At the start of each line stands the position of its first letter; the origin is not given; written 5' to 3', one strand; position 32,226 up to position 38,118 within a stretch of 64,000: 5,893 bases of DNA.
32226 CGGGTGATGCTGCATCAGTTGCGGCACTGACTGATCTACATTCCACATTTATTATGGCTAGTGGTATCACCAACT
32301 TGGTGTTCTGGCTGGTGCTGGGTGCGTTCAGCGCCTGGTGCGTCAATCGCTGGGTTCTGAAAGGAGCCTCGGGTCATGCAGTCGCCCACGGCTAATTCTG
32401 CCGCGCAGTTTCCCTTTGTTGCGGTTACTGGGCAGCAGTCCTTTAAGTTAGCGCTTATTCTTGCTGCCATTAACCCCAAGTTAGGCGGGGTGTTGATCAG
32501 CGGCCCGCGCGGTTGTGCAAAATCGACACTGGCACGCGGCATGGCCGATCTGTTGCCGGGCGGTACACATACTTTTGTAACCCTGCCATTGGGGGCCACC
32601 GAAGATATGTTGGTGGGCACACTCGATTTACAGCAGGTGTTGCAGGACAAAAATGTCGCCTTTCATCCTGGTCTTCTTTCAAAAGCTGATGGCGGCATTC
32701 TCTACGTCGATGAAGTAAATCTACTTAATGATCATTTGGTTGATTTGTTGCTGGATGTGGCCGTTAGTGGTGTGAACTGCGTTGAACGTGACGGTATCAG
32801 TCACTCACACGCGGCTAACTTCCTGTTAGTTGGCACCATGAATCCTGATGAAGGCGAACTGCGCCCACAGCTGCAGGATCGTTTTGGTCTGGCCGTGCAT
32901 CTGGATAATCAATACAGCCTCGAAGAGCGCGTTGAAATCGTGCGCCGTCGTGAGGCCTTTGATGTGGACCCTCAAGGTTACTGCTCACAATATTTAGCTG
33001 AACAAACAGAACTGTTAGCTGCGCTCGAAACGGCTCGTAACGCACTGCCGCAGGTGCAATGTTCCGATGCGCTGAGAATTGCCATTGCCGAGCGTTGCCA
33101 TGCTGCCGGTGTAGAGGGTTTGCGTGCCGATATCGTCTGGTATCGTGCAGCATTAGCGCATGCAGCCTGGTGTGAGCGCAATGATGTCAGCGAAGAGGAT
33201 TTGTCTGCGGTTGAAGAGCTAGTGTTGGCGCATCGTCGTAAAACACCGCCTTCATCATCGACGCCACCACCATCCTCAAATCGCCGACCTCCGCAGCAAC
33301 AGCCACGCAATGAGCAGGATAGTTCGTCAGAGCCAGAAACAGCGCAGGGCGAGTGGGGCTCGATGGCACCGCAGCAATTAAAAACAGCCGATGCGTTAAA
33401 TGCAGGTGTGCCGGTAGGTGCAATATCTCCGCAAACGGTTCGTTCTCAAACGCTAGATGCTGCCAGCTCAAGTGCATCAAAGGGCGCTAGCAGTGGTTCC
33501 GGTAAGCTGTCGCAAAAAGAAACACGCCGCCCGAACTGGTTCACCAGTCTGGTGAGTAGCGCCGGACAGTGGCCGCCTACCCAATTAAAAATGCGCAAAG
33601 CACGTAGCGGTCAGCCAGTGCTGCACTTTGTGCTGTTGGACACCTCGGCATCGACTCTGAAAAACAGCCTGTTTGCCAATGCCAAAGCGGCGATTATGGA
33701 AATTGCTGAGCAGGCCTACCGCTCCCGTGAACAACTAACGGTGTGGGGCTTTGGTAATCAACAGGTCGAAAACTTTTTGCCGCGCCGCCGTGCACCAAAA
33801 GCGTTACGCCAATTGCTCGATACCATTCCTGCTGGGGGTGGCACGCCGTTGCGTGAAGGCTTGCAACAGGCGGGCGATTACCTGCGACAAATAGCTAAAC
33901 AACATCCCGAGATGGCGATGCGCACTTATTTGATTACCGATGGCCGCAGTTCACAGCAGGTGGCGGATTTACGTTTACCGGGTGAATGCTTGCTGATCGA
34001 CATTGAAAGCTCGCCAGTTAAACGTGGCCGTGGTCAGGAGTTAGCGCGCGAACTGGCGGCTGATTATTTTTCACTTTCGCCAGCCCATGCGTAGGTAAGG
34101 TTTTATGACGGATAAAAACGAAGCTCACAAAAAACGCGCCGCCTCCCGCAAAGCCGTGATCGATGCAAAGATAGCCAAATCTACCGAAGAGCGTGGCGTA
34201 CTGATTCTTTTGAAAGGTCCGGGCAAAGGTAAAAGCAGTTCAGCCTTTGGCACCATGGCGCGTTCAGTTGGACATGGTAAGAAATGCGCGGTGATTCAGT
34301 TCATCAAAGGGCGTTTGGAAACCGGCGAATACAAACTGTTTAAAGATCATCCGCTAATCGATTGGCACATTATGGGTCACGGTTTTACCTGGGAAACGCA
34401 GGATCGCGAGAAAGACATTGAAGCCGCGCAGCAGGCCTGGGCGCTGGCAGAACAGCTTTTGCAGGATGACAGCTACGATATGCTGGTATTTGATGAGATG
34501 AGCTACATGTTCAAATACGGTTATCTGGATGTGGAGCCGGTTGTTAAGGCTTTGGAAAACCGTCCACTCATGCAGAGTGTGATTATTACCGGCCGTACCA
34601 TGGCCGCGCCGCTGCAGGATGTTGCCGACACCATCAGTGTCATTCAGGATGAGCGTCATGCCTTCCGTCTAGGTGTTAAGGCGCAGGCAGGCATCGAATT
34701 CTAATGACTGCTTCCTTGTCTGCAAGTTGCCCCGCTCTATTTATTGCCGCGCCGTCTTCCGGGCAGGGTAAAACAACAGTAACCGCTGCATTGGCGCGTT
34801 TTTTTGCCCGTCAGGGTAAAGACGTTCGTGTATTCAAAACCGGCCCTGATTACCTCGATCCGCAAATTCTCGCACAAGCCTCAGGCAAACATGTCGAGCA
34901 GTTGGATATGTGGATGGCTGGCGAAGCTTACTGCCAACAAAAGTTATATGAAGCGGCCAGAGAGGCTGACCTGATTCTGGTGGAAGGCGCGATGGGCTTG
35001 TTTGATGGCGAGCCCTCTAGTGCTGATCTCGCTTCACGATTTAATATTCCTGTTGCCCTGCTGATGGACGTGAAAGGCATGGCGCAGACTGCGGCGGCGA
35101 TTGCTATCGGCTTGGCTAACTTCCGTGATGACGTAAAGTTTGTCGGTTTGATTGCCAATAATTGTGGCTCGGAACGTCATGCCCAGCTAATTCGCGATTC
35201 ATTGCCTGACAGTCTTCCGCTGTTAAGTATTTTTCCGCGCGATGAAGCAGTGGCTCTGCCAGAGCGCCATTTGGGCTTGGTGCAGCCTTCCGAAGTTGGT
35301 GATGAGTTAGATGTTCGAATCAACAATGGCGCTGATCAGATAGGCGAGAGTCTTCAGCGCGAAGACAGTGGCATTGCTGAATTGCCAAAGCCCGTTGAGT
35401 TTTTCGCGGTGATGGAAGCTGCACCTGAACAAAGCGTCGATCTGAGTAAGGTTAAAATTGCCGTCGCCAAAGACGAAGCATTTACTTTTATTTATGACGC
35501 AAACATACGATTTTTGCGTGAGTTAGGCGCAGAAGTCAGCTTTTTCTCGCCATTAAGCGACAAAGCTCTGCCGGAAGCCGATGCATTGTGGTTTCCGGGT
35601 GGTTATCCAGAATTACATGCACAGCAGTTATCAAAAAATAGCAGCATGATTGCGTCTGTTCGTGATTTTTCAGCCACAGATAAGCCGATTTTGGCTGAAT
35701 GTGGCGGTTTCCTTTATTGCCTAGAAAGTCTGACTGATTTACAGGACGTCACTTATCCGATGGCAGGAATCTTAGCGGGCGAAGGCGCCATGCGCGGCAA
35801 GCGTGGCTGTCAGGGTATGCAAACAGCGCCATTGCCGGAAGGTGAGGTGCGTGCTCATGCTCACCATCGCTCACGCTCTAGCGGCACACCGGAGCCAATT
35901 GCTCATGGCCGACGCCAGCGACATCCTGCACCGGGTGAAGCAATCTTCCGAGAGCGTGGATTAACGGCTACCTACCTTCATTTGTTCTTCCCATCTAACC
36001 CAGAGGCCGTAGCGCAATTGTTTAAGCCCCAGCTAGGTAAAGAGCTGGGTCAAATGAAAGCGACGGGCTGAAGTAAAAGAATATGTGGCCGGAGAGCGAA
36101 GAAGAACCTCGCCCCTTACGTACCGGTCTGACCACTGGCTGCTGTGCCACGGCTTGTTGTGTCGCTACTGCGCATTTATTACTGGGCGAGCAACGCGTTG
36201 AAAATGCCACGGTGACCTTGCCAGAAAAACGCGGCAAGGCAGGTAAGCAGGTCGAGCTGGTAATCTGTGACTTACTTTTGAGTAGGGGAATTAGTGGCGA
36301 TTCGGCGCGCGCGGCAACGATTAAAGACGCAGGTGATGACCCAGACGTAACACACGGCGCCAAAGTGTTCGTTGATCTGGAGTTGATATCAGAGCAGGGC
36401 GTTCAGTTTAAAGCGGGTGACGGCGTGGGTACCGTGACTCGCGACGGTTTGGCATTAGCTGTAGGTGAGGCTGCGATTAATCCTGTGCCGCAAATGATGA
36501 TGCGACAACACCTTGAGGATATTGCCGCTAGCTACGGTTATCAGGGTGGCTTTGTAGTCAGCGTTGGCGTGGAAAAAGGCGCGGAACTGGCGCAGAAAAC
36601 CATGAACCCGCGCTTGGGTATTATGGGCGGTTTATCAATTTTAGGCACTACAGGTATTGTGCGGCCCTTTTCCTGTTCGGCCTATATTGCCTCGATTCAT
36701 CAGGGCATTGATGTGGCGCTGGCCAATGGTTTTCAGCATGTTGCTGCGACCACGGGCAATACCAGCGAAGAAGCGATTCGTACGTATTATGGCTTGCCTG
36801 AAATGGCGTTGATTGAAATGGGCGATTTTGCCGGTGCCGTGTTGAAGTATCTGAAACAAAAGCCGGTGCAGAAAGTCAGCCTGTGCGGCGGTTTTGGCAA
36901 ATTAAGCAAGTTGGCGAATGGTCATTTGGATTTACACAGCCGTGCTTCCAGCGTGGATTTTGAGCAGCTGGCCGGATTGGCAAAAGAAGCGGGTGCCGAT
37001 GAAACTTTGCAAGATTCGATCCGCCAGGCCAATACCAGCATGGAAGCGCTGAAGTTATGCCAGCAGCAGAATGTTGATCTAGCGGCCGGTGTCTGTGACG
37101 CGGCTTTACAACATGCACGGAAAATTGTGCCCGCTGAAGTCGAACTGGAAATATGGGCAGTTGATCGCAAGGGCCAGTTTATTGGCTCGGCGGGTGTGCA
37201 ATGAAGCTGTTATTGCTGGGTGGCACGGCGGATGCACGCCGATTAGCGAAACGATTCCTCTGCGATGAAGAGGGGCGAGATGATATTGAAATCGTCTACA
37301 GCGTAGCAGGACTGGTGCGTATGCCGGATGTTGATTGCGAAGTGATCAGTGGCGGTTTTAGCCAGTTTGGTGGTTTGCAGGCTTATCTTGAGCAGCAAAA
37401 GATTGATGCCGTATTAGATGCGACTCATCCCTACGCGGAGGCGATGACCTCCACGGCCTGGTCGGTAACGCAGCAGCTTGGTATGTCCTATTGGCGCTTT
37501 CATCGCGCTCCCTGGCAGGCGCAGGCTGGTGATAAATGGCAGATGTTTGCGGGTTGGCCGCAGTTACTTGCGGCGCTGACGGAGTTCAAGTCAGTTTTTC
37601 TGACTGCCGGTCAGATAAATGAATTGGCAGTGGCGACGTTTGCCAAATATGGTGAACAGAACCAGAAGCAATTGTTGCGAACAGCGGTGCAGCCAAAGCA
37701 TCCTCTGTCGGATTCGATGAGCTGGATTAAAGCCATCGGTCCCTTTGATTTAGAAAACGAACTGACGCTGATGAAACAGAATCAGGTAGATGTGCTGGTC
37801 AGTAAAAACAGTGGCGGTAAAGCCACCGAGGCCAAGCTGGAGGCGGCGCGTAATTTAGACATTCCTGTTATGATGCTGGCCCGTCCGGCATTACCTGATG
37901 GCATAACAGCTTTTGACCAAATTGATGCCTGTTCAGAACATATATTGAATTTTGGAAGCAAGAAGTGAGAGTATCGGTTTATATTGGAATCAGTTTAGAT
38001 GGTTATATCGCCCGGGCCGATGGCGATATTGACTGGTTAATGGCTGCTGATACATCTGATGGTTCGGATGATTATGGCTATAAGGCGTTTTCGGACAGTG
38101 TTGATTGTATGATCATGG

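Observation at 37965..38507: DHFR/RibD_C-family reductase translationally coupled between cobK and cobH: a candidate unassigned step in corrin synthesis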

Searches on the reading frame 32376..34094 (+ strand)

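Call 13: search_protein_families(library=pfam, proteins=[window:32376-34094:+])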
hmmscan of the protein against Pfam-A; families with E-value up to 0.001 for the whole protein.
window:32376-34094:+ (572 aa): 7 families
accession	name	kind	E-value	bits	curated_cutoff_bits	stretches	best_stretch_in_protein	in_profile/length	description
PF17863.7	AAA_lid_2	-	5.5e-15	55.3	22.7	1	236-301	3-67/74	AAA lid domain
PF07728.20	AAA_5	-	7e-12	46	22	1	38-170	1-139/139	AAA domain (dynein-related subfamily)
PF01078.27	Mg_chelatase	-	4.7e-10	39.7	20.3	1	96-158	97-159/207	Magnesium chelatase, subunit ChlI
PF13519.12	VWA_2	-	1e-09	39.4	27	1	419-523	3-106/107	von Willebrand factor type A domain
PF00158.32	Sigma54_activat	-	1.3e-05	25.4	20.2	1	37-158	23-144/168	Sigma-54 interaction domain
PF00493.29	MCM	-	1.8e-05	24.4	23.3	1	39-163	60-179/224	MCM P-loop domain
PF20030.5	bpMoxR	-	3e-05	23.6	27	1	38-178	33-168/205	MoxR domain in the MoxR-vWA-beta-propeller ternary systems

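Call 60: search_protein_families(library=ncbifam, proteins=[window:32376-34094:+], max_evalue=0.00001)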
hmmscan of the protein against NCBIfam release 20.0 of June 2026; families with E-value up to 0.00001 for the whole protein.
window:32376-34094:+ (572 aa): 4 families
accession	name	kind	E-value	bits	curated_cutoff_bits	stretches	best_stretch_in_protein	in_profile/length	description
TIGR02442.1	Cob-chelat-sub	hypoth_equivalog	3.6e-140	468.4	779.45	3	65-333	87-360/641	putative cobaltochelatase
TIGR02030.1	BchI-ChlI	equivalog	2.5e-95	319.5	466.95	2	66-292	92-318/337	magnesium chelatase ATPase subunit I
TIGR02031.1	BchD-ChlD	equivalog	6e-94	315.9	499.55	2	23-370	3-354/608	magnesium chelatase ATPase subunit D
NF009943.0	PRK13406.1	equivalog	3e-46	158.1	571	2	23-375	11-338/585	magnesium chelatase subunit D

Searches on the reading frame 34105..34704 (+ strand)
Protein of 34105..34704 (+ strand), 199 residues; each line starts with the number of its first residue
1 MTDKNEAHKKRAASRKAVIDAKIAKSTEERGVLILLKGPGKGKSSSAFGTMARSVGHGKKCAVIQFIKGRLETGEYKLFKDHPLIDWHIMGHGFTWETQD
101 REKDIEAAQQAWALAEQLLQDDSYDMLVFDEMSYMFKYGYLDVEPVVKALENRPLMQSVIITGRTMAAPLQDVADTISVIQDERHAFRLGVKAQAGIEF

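Call 13: search_protein_families(library=pfam, proteins=[window:34105-34704:+])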
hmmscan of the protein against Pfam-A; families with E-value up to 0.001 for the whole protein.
window:34105-34704:+ (199 aa): 1 family
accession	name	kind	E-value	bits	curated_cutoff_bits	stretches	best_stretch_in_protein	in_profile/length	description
PF02572.21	CobA_CobO_BtuR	-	5.4e-56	189.9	25.7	1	29-199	1-172/172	ATP:corrinoid adenosyltransferase BtuR/CobO/CobP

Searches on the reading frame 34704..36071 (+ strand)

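Call 3: search_protein_families(library=pfam, proteins=[window:34704-36071:+])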
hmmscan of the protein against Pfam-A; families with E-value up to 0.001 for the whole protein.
window:34704-36071:+ (455 aa): 3 families
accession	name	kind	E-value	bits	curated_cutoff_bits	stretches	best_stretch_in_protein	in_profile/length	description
PF07685.20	GATase_3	-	1.6e-28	100.2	27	1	251-432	1-194/196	CobB/CobQ-like glutamine amidotransferase domain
PF01656.29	CbiA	-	3.9e-18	66.1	25.4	1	13-190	2-123/125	CobQ/CobB/MinD/ParA nucleotide binding domain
PF13500.12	AAA_26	-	6.2e-11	43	27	1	11-183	2-194/198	AAA domain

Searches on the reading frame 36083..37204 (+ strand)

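Call 3: search_protein_families(library=pfam, proteins=[window:36083-37204:+])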
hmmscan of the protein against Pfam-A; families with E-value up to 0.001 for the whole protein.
window:36083-37204:+ (373 aa): 1 family
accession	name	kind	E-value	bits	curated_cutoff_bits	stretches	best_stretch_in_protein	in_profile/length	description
PF01888.22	CbiD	-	6.1e-83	278.4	25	1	12-280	1-254/254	CbiD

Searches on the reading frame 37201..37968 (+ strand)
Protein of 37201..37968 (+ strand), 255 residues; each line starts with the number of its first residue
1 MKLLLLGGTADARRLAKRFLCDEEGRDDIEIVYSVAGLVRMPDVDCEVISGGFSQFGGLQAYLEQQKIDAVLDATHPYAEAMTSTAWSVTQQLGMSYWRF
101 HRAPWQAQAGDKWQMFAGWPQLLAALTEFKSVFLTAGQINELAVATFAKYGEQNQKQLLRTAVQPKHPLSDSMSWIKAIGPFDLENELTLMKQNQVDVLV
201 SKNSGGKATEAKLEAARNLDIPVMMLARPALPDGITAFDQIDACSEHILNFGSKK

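Call 3: search_protein_families(library=pfam, proteins=[window:37201-37968:+])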
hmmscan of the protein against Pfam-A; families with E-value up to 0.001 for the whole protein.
window:37201-37968:+ (255 aa): 1 family
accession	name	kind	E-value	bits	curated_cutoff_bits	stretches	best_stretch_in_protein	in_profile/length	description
PF02571.20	CbiJ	-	4.4e-53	180.6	28.6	1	3-242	2-227/234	Precorrin-6x reductase CbiJ/CobK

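Call 4: search_protein_families(library=ncbifam, proteins=[window:37201-37968:+])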
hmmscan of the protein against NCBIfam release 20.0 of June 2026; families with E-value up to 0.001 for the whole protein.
window:37201-37968:+ (255 aa): 6 families
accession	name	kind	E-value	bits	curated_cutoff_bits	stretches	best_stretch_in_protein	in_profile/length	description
NF005968.0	PRK08057.1-2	equivalog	1.6e-62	211.4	231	1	1-248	2-242/248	cobalt-precorrin-6A reductase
NF005969.0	PRK08057.1-3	equivalog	1.3e-58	198.3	302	1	2-245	4-234/243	cobalt-precorrin-6A reductase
TIGR00715.1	precor6x_red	equivalog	7.8e-37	127.3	129.85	1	1-251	1-254/256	precorrin-6A reductase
NF005971.0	PRK08057.1-5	equivalog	6.2e-34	117.7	431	1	2-232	7-227/248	cobalt-precorrin-6A reductase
NF005970.0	PRK08057.1-4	equivalog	1.7e-23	83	245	1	3-234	2-237/256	cobalt-precorrin-6A reductase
NF005967.0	PRK08057.1-1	equivalog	5.4e-17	61.9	358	1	3-102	6-102/263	cobalt-precorrin-6A reductase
